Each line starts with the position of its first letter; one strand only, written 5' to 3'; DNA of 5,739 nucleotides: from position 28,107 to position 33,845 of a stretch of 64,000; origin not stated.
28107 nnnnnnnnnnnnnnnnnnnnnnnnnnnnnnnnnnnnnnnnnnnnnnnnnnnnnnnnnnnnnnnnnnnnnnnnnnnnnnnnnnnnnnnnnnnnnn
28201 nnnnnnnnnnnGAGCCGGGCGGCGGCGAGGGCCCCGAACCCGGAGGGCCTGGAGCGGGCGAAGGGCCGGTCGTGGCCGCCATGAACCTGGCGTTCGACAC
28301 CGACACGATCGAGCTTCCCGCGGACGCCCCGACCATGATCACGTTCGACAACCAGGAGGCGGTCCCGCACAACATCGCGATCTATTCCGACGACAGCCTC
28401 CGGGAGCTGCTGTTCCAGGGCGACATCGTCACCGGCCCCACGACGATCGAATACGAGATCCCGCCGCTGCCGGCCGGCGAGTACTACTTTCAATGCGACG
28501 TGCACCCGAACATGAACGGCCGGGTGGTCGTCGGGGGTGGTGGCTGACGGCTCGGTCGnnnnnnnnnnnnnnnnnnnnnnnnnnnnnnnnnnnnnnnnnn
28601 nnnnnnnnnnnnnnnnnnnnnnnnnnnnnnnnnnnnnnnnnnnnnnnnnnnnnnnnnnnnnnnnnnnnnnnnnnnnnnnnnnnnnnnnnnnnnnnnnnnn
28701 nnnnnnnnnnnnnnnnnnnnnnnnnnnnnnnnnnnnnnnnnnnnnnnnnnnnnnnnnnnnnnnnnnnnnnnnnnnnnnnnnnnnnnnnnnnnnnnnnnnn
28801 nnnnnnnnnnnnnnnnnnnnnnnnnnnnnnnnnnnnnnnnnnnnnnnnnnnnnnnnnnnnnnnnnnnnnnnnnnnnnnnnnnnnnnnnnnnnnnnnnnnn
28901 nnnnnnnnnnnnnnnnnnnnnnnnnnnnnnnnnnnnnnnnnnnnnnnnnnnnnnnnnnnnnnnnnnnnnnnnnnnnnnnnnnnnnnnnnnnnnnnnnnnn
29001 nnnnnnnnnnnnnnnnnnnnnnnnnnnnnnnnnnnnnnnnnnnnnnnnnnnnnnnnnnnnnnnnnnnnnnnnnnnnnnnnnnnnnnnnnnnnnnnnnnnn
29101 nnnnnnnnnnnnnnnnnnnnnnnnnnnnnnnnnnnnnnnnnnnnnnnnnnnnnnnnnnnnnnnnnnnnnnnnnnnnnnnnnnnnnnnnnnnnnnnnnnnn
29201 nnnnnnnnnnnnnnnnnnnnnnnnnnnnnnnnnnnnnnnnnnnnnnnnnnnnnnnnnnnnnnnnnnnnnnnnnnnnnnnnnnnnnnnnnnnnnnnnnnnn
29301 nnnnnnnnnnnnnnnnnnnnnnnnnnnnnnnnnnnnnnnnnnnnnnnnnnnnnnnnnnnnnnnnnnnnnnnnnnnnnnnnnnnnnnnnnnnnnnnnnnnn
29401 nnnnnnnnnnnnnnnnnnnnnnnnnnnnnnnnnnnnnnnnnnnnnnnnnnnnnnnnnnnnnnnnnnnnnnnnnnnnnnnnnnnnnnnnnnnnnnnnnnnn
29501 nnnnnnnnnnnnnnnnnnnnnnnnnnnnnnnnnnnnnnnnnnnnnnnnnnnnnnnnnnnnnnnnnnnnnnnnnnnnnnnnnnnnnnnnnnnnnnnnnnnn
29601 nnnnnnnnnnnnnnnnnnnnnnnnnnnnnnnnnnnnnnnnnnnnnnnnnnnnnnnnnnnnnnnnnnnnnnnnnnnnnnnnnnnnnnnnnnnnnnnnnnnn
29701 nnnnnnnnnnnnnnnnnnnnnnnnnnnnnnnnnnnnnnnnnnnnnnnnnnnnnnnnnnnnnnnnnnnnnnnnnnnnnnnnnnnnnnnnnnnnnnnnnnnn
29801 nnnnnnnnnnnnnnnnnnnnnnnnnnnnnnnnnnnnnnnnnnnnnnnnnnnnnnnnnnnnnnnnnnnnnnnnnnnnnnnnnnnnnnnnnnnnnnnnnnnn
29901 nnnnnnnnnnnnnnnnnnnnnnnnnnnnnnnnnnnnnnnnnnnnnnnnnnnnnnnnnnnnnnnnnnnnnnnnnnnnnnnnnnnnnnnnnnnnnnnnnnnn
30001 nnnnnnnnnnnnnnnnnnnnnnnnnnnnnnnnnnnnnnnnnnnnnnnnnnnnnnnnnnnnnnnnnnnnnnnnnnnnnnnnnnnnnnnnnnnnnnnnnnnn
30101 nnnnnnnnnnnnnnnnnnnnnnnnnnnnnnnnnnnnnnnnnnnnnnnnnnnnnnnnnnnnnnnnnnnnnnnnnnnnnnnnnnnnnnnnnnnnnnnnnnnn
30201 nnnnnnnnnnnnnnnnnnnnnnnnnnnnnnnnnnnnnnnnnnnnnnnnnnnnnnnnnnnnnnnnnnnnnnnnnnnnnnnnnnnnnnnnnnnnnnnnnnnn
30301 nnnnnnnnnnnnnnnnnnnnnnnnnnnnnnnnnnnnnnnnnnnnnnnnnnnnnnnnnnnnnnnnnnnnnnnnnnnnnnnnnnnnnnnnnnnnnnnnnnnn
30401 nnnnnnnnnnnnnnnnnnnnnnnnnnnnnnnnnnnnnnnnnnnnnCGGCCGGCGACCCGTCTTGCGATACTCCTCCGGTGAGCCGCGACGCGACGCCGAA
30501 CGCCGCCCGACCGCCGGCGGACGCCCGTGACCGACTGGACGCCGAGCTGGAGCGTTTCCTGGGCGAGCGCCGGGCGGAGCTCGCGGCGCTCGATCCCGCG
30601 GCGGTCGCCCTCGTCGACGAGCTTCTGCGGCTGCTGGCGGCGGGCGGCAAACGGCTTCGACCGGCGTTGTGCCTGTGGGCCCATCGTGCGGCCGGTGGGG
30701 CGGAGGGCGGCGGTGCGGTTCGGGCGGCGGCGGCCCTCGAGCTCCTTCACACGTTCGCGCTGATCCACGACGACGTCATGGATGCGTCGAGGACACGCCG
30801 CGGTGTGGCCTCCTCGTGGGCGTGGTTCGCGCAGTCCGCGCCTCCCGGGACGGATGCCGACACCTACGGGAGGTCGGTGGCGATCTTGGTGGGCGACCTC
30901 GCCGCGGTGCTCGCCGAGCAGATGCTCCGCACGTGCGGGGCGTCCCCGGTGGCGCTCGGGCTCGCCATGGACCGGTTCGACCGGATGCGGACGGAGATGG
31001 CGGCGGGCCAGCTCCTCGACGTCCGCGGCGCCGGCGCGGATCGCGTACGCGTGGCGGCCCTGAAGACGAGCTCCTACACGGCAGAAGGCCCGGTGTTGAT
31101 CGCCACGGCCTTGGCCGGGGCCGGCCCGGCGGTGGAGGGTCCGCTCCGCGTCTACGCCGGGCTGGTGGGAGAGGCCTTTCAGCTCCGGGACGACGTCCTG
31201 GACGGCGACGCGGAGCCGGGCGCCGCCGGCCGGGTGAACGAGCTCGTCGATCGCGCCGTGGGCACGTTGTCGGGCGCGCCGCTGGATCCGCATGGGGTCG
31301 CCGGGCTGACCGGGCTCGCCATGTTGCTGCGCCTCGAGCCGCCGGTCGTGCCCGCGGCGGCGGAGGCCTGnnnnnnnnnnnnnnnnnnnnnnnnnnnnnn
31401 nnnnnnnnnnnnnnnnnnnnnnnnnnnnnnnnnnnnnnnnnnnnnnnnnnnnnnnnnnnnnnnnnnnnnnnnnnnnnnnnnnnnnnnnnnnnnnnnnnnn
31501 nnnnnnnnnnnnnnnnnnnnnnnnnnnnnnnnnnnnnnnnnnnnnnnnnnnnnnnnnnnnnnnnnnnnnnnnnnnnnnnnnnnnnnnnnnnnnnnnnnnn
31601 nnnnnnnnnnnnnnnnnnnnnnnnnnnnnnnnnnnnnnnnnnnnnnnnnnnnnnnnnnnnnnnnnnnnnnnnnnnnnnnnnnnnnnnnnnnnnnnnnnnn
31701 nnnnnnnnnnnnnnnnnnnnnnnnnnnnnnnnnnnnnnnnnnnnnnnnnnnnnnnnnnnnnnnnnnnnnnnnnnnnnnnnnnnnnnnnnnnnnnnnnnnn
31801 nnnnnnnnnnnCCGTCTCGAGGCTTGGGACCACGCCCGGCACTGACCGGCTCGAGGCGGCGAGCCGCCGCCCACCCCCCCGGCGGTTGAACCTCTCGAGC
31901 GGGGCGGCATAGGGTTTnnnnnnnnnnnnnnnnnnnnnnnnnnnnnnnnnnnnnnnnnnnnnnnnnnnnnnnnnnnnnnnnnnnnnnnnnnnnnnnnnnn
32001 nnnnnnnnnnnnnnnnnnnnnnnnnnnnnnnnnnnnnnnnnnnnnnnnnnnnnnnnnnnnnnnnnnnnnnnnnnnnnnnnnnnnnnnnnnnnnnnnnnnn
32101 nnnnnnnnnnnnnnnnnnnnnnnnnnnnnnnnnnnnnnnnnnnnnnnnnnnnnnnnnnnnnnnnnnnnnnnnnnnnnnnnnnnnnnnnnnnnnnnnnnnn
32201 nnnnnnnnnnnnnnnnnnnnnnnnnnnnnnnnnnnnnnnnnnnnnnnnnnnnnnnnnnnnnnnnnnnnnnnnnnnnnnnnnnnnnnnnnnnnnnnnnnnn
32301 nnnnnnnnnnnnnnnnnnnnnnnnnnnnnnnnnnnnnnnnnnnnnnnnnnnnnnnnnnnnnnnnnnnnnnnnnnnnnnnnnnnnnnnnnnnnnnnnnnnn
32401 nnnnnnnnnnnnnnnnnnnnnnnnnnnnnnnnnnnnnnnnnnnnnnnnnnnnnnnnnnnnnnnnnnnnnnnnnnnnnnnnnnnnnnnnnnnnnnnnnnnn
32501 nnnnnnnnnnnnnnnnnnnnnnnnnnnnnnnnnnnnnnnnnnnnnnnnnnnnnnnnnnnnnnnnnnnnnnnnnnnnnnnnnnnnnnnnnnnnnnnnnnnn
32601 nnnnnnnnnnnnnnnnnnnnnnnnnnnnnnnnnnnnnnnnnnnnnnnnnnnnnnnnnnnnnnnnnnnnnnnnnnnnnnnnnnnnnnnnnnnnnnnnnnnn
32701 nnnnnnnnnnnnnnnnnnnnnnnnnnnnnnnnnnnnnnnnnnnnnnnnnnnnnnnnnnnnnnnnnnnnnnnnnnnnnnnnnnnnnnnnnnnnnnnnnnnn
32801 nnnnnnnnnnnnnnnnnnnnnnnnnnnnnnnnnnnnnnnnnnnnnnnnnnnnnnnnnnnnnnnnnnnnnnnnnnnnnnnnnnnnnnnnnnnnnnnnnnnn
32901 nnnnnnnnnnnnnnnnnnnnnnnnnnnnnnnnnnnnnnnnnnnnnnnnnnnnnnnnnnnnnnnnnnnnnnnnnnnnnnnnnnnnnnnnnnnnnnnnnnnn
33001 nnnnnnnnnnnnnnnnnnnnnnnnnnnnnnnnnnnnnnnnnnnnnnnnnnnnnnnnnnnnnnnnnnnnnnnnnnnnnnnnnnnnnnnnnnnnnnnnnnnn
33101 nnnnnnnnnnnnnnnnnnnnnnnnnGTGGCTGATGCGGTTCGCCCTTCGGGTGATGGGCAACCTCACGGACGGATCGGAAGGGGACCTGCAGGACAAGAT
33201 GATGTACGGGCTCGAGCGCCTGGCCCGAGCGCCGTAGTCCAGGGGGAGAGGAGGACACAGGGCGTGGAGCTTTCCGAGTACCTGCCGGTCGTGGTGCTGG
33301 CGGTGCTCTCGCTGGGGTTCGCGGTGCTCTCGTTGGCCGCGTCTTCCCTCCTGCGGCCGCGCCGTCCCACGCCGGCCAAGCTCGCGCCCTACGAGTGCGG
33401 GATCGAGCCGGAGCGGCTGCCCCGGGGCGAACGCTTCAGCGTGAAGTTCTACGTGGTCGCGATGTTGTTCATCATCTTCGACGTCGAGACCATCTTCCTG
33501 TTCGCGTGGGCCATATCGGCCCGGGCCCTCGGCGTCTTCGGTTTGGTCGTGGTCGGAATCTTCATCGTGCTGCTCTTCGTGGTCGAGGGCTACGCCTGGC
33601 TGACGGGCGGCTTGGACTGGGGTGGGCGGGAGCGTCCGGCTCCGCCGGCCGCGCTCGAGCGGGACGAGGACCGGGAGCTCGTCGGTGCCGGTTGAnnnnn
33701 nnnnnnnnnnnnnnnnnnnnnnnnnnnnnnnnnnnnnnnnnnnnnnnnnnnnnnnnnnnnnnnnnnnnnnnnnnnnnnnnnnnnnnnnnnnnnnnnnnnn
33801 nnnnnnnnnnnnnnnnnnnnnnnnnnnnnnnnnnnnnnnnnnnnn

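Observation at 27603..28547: Membrane-anchored two-domain cupredoxin encoded at the end of the caa3 oxidase operon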

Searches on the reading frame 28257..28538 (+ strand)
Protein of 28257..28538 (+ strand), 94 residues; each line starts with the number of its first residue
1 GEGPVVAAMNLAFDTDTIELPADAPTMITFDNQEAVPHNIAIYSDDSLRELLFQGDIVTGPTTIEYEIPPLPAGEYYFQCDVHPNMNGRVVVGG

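Call 55: predict_structure(alignment_id=A3)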
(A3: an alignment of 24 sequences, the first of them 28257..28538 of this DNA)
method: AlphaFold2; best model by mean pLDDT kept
length: 94 residues; sequences in the alignment: 24
mean_pLDDT: 96.9   pTM: 0.88
mean pLDDT of the five models: 96.9, 96.1, 95.5, 94.6, 91.1
residues with pLDDT >= 90: 90; 70-90: 3; 50-70: 1; < 50: 0
segments of 3 or more residues with pLDDT < 50: none
pLDDT, mean of each block of 10 residues (from residue 1): 90 97 97 98 98 98 98 99 98 92
secondary structure, 60 per line:
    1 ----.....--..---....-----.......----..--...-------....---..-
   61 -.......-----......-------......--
elements in order: E5-9 E17-20 E26-32 E41-43 E51-54 E62-68 E74-79 E87-92

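Call 57: fold_search(model_id=the predicted structure, library=pdb)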
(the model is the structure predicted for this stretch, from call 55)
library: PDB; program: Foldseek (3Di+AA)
matches with E <= 10: 1914; with E <= 0.001: 313
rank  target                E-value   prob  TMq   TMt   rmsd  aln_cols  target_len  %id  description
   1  2idq                  7.7e-08  1.00  0.71  0.65   3.2        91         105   23  Structure of M98A mutant of amicyanin, Cu(II) (released 2007-03-13)
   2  2aan                  9.7e-08  1.00  0.79  0.62   5.0       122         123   21  Auracyanin A: A "blue" copper protein from the green thermophilic photosynthetic bacterium,chloroflexus aurantiacus (released 2006-07-11)
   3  3ply_A                1.4e-07  1.00  0.71  0.65   3.2        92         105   24  Structure of Oxidized P96G Mutant of Amicyanin (released 2011-02-09)
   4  1sfd_A                1.6e-07  1.00  0.68  0.62   3.7        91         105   26  oxidized form of amicyanin mutant P94F (released 2004-07-27)
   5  6kol                  1.9e-07  1.00  0.83  0.64   3.0       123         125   19  Crystal structure of auracyanin from photosynthetic bacterium Roseiflexus castenholzii (released 2020-01-29)
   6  4p5r                  2.1e-07  1.00  0.67  0.61   3.8        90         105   28  Structure of oxidized W45Y mutant of amicyanin (released 2014-04-23)
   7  3rym_A                2.4e-07  1.00  0.69  0.63   3.3        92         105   25  Structure of Oxidized M98K mutant of Amicyanin (released 2011-11-23)
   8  1id2_A                2.4e-07  1.00  0.69  0.62   3.4        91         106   28  CRYSTAL STRUCTURE OF AMICYANIN FROM PARACOCCUS VERSUTUS (THIOBACILLUS VERSUTUS) (released 2001-04-11)
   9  2gb2                  2.7e-07  1.00  0.72  0.66   3.1        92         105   24  The P52G mutant of amicyanin in the Cu(II) state. (released 2006-08-01)
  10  3ie9                  2.9e-07  1.00  0.72  0.65   3.1        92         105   24  Structure of oxidized M98L mutant of amicyanin (released 2009-10-06)
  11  1sf3                  7.7e-07  1.00  0.71  0.65   3.1        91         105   25  Structure of the reduced form of the P94A mutant of amicyanin (released 2004-07-27)
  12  1aaj                  7.7e-07  1.00  0.68  0.62   3.8        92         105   27  CRYSTAL STRUCTURE ANALYSIS OF AMICYANIN AND APOAMICYANIN FROM PARACOCCUS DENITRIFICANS AT 2.0 ANGSTROMS AND 1.8 ANGSTROM (released 1993-10-31)
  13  2qdv                  8.2e-07  1.00  0.71  0.64   2.8        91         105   27  Structure of the Cu(II) form of the M51A mutant of amicyanin (released 2007-12-11)
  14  4hcf_A                1.5e-06  1.00  0.67  0.71   3.5        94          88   21  Crystal Structure of Uncharacterized Cupredoxin-like Domain Protein Cupredoxin_1 with Copper Bound from Bacillus anthr (released 2012-10-17)
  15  4hci_B                1.7e-06  1.00  0.67  0.69   3.4        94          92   21  Uncharacterized Cupredoxin-like Domain Protein Cupredoxin_1 from Bacillus anthracis (released 2012-10-17)
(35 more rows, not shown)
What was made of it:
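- On Type-1 (blue) copper cupredoxins, plastocyanin/azurin superfamily (Pfam PF13473, PF00127): Foldseek gives TMq 0.64-0.83 to amicyanin, auracyanin, plastocyanin and rusticyanin (call 57).
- On AcoP-type oxidase-partner cupredoxin: AcoP ranks 38th structurally, with 13% identity (call 57).
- Closest known: Auracyanins A/B of Chloroflexus and the auracyanin of Roseiflexus. Same: Best structural match: TMq 0.79-0.83 (call 57).
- Closest known: Amicyanin. Same: Foldseek TMq about 0.7 (call 57).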

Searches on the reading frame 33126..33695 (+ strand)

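Call 79: search_protein_families(library=pfam, proteins=[window:33126-33695:+], max_evalue=0.01)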
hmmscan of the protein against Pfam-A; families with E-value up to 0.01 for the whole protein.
window:33126-33695:+ (189 aa): 1 family
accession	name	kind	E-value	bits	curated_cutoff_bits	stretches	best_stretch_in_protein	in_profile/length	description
PF00507.24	Oxidored_q4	-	3e-31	107.9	23.3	1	67-165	2-99/99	NADH-ubiquinone/plastoquinone oxidoreductase, chain 3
